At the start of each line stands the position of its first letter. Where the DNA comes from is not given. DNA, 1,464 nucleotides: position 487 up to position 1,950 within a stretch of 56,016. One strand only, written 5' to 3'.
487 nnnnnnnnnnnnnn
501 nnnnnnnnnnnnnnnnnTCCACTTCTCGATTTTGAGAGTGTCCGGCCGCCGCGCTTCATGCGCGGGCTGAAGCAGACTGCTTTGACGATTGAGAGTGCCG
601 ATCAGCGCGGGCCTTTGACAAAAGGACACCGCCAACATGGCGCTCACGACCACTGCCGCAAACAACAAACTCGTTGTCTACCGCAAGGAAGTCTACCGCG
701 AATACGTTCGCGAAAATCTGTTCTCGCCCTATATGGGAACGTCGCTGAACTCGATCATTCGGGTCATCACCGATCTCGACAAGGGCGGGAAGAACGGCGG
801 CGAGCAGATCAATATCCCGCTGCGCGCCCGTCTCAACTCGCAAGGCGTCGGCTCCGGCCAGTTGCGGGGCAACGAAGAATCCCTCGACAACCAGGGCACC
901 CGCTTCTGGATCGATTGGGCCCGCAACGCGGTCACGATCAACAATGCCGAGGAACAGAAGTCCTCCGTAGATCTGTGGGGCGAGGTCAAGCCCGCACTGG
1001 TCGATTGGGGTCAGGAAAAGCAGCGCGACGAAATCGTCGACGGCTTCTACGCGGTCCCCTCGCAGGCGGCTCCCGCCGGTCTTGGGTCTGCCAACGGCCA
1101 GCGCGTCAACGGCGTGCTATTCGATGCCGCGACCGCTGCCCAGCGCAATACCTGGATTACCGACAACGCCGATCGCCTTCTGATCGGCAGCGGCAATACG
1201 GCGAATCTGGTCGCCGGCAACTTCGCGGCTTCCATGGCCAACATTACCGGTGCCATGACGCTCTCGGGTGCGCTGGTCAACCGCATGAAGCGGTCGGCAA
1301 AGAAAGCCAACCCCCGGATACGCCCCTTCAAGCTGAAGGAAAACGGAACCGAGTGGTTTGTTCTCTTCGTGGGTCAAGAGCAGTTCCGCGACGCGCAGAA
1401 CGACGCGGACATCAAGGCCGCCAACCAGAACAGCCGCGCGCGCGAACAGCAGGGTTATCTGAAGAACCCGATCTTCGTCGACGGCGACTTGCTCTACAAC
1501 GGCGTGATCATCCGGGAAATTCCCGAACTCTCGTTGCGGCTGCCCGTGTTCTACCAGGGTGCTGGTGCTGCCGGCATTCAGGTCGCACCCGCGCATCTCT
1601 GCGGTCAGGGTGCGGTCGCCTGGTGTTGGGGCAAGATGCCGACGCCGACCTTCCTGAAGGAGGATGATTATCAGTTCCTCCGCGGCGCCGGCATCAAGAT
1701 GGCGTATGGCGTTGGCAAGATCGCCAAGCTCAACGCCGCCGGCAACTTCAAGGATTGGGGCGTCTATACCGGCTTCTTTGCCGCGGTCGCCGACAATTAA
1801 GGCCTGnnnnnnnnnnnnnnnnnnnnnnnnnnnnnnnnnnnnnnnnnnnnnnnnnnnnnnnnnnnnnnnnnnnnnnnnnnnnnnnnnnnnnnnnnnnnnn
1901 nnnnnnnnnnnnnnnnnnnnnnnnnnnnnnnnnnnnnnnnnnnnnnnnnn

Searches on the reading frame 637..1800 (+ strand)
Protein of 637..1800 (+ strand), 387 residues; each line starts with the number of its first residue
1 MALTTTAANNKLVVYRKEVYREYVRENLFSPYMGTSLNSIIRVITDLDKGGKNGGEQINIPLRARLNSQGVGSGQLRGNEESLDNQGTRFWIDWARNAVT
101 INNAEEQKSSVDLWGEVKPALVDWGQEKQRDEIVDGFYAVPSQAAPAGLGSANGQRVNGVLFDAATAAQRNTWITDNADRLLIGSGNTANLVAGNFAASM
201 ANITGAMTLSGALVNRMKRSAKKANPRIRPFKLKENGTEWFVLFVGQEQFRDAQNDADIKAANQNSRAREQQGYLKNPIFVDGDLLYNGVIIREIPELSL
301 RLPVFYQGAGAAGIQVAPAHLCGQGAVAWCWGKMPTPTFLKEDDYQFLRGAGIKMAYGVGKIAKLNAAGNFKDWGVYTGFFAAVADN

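Call 101: search_protein_families(library=pfam, proteins=[window:637-1800:+], max_evalue=0.001)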
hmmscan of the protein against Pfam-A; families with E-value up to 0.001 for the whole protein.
window:637-1800:+ (387 aa): 1 family
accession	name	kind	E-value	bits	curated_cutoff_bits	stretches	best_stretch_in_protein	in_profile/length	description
PF13252.12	Phage_capsid_3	-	1.9e-36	126.3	23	1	10-376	8-367/376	Phage capsid protein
